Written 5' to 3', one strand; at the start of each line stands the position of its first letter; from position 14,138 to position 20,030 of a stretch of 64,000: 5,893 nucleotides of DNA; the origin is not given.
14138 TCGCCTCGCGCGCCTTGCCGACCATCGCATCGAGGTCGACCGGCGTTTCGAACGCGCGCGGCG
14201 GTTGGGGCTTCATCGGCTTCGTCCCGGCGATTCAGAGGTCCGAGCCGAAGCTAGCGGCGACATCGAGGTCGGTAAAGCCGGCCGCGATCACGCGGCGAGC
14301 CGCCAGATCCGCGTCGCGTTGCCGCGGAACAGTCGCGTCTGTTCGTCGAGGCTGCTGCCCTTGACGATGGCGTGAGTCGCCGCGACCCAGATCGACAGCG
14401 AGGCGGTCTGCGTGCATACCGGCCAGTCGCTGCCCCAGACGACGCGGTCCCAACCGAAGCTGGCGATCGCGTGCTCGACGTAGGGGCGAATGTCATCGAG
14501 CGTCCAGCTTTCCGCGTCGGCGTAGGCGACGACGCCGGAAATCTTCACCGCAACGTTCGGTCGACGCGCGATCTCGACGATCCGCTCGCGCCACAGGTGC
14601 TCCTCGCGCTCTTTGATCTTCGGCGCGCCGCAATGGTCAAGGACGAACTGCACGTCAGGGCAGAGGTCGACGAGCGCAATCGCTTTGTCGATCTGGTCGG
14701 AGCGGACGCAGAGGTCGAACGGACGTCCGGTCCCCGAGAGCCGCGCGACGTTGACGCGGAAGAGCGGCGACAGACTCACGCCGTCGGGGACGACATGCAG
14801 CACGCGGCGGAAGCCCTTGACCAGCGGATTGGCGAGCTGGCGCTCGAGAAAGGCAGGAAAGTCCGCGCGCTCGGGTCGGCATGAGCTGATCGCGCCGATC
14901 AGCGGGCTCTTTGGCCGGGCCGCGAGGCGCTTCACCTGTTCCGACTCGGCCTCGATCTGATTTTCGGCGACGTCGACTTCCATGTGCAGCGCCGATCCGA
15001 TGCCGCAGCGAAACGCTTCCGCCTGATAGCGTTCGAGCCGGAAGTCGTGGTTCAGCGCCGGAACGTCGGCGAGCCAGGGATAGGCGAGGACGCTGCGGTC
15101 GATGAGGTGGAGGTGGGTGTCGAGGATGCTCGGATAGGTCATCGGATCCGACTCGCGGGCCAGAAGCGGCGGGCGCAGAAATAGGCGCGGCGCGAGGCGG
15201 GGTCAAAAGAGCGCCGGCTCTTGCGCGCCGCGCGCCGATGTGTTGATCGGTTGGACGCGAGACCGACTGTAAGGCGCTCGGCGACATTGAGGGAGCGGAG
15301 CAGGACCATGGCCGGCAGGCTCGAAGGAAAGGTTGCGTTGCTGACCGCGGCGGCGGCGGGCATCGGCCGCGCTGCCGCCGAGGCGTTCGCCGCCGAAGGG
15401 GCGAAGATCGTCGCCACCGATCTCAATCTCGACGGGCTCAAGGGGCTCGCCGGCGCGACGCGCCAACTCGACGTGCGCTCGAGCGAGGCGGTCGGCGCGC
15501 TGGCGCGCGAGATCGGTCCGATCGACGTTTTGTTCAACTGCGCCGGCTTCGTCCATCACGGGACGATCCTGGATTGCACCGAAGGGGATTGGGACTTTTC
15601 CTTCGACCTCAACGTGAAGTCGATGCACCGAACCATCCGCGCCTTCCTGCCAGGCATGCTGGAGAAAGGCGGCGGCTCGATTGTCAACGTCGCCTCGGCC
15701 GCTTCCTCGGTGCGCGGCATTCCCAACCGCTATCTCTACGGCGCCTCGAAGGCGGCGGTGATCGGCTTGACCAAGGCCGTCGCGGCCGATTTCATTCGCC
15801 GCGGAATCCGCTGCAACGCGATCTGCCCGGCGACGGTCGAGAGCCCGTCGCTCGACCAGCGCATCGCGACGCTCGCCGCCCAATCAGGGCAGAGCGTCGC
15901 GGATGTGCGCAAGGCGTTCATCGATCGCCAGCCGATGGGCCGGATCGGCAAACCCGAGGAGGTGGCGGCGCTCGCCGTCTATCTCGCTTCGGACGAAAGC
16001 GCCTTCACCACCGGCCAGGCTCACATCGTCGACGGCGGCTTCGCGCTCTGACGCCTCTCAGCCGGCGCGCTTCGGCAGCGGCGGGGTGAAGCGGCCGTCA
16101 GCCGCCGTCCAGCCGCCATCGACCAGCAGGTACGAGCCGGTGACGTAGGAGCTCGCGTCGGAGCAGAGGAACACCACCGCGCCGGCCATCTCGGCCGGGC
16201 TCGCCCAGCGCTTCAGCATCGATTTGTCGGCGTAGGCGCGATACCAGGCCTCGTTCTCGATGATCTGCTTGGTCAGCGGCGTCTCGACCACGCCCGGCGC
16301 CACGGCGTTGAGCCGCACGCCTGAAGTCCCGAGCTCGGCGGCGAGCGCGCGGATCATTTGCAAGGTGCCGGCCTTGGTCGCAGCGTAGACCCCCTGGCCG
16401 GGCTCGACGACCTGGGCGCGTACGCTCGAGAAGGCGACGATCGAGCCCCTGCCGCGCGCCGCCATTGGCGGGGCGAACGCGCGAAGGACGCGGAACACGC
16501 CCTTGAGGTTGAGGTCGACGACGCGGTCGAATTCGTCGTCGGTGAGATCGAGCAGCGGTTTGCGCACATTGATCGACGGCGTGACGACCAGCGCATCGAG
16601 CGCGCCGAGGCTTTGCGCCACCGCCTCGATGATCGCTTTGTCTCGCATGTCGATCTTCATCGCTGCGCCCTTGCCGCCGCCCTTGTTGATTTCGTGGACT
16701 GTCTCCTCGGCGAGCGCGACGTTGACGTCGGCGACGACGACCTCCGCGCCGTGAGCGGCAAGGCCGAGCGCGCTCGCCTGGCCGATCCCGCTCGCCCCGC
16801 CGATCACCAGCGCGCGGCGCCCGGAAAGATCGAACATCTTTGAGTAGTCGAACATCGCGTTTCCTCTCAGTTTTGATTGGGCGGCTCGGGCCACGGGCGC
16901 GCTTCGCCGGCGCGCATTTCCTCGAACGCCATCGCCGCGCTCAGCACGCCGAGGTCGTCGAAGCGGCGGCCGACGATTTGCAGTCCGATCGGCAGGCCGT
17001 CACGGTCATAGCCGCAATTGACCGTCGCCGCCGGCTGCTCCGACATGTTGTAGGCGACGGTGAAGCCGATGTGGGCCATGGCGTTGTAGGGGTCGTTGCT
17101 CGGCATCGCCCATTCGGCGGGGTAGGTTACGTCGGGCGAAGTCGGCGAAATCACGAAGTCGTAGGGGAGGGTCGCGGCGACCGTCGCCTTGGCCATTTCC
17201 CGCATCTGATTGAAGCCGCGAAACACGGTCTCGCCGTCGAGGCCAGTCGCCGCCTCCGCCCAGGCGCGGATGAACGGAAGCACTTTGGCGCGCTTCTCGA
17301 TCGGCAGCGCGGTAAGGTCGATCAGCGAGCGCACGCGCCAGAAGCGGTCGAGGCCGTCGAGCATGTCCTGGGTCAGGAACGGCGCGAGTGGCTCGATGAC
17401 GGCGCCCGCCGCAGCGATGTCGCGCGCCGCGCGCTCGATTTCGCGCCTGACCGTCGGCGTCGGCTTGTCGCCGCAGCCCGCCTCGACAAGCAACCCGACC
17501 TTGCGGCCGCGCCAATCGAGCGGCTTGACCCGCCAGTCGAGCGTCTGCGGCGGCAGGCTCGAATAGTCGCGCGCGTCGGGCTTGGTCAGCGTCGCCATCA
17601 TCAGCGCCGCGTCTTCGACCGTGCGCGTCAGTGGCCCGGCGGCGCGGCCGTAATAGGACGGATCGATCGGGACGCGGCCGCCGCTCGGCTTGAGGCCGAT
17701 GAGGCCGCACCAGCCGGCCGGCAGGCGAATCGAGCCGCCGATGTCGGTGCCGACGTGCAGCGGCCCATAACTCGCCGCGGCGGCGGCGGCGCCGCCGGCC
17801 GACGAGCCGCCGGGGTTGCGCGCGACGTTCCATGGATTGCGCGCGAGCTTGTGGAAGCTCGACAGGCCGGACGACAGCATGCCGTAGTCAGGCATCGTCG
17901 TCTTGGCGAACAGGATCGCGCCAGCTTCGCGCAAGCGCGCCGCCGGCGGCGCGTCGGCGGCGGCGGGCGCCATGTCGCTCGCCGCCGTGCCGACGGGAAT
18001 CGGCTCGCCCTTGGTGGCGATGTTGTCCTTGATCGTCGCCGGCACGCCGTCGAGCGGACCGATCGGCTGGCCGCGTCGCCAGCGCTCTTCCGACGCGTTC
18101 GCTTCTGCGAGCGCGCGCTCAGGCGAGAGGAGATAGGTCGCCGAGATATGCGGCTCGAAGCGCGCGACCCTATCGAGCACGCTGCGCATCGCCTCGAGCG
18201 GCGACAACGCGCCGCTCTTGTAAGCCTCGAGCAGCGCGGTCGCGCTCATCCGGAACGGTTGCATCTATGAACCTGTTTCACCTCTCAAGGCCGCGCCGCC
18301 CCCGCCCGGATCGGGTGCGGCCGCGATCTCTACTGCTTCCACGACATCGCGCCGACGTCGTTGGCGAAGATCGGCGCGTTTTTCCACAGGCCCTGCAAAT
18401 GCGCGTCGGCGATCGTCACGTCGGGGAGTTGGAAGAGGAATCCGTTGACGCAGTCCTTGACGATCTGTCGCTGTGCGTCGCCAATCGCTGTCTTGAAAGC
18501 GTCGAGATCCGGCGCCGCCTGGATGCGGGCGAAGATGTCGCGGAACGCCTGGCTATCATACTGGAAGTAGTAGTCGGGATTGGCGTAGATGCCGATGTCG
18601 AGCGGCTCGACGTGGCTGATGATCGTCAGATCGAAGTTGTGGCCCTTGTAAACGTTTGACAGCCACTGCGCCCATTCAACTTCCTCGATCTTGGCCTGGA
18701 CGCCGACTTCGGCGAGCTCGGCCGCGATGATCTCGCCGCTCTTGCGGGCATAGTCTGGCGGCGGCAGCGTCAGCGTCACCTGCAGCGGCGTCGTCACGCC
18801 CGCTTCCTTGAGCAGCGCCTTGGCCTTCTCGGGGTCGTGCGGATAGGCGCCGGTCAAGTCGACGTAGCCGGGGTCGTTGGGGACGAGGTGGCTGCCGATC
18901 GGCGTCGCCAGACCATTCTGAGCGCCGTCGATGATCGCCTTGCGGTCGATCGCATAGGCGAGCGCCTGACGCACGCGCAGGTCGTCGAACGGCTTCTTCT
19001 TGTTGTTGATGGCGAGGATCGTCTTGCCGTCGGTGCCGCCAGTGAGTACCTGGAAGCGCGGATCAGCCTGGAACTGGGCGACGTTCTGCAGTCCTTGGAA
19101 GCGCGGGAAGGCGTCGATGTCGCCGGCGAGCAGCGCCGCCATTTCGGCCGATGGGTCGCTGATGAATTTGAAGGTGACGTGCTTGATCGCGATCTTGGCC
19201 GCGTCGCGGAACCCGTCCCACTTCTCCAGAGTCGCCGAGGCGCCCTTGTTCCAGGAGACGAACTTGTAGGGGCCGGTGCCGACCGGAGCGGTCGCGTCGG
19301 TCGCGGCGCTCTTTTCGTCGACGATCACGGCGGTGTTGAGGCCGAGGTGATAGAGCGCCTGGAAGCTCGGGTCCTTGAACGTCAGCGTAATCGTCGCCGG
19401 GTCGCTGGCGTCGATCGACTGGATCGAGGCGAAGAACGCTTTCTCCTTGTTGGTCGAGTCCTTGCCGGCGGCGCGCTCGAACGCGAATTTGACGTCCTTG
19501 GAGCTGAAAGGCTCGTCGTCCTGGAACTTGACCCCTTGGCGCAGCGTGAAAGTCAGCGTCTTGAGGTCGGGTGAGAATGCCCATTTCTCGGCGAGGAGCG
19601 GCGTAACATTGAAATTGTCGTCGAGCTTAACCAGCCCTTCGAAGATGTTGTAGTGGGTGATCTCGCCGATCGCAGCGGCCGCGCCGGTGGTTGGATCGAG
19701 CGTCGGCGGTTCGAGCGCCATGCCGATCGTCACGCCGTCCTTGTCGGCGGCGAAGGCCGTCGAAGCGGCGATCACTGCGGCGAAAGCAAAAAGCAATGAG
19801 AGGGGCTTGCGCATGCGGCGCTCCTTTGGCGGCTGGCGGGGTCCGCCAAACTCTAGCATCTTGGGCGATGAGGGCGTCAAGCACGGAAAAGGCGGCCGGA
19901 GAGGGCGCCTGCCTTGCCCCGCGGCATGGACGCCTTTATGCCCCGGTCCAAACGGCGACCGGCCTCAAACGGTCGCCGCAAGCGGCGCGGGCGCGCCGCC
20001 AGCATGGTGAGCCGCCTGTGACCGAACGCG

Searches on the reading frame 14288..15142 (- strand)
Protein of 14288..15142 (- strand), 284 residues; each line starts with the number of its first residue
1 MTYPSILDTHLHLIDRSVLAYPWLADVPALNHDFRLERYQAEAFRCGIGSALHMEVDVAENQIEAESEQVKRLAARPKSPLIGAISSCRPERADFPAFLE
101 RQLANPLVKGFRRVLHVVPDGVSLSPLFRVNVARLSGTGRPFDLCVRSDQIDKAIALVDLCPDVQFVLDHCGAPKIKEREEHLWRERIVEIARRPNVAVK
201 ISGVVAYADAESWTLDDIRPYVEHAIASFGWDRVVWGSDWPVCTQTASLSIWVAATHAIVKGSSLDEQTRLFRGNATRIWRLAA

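Call 45: search_protein_families(library=pfam, proteins=[window:14288-15142:-], max_evalue=0.00001)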
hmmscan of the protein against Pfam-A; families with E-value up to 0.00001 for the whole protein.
window:14288-15142:- (284 aa): 1 family
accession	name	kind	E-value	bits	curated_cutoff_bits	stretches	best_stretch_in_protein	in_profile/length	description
PF04909.20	Amidohydro_2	-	5.4e-52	177.8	26.4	1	8-282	2-289/289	Amidohydrolase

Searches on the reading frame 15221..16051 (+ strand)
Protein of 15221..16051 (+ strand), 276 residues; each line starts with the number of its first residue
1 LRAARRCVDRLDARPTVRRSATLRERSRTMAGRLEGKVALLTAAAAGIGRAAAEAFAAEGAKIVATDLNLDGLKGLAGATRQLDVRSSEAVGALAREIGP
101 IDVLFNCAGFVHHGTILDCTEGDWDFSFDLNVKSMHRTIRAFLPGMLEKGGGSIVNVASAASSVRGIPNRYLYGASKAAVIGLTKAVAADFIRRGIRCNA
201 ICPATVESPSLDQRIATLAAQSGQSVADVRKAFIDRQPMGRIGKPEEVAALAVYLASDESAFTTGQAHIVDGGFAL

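Call 45: search_protein_families(library=pfam, proteins=[window:15221-16051:+], max_evalue=0.00001)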
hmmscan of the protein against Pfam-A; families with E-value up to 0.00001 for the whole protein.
window:15221-16051:+ (276 aa): 2 families
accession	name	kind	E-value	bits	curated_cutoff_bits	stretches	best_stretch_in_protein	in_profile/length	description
PF13561.12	adh_short_C2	-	2e-57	194.9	27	1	44-274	2-235/236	Enoyl-(Acyl carrier protein) reductase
PF00106.31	adh_short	-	9.1e-42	143.2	26.6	1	37-213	1-189/195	short chain dehydrogenase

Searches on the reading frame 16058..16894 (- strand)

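Call 45: search_protein_families(library=pfam, proteins=[window:16058-16894:-], max_evalue=0.00001)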
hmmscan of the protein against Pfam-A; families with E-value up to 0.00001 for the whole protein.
window:16058-16894:- (278 aa): 3 families
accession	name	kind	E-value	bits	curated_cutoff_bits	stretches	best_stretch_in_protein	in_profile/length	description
PF13561.12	adh_short_C2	-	1.4e-61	208.5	27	1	34-263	3-236/236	Enoyl-(Acyl carrier protein) reductase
PF00106.31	adh_short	-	2.6e-46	158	26.6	1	28-215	3-194/195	short chain dehydrogenase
PF08659.16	KR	-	3.2e-10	40.7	22.6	1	29-191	4-166/180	KR domain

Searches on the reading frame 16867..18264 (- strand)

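Call 45: search_protein_families(library=pfam, proteins=[window:16867-18264:-], max_evalue=0.00001)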
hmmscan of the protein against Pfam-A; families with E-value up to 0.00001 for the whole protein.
window:16867-18264:- (465 aa): 1 family
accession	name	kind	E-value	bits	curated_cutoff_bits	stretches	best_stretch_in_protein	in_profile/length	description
PF01425.27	Amidase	-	6.4e-82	276.4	27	1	24-440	1-444/445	Amidase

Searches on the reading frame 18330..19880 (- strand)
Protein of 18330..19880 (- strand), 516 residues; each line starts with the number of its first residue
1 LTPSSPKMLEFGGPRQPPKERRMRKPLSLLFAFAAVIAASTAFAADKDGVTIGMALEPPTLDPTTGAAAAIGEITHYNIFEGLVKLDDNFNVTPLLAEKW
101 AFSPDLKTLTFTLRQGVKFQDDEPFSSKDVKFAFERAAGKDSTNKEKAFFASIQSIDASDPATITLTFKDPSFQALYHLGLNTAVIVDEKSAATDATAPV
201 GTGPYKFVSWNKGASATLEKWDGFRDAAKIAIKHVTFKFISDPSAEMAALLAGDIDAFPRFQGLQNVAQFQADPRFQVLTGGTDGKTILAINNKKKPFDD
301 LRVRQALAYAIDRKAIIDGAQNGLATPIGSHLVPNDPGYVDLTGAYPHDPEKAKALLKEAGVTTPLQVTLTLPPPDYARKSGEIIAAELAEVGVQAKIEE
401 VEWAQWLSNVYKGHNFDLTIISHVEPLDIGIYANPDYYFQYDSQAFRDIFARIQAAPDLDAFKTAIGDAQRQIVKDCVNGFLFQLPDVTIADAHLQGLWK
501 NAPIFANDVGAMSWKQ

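Call 45: search_protein_families(library=pfam, proteins=[window:18330-19880:-], max_evalue=0.00001)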
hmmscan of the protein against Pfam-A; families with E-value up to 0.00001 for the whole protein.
window:18330-19880:- (516 aa): 1 family
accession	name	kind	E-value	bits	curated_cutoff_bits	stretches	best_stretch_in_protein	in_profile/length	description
PF00496.27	SBP_bac_5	-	3.3e-85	286.8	32.4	1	92-423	2-346/368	Bacterial extracellular solute-binding proteins, family 5 Middle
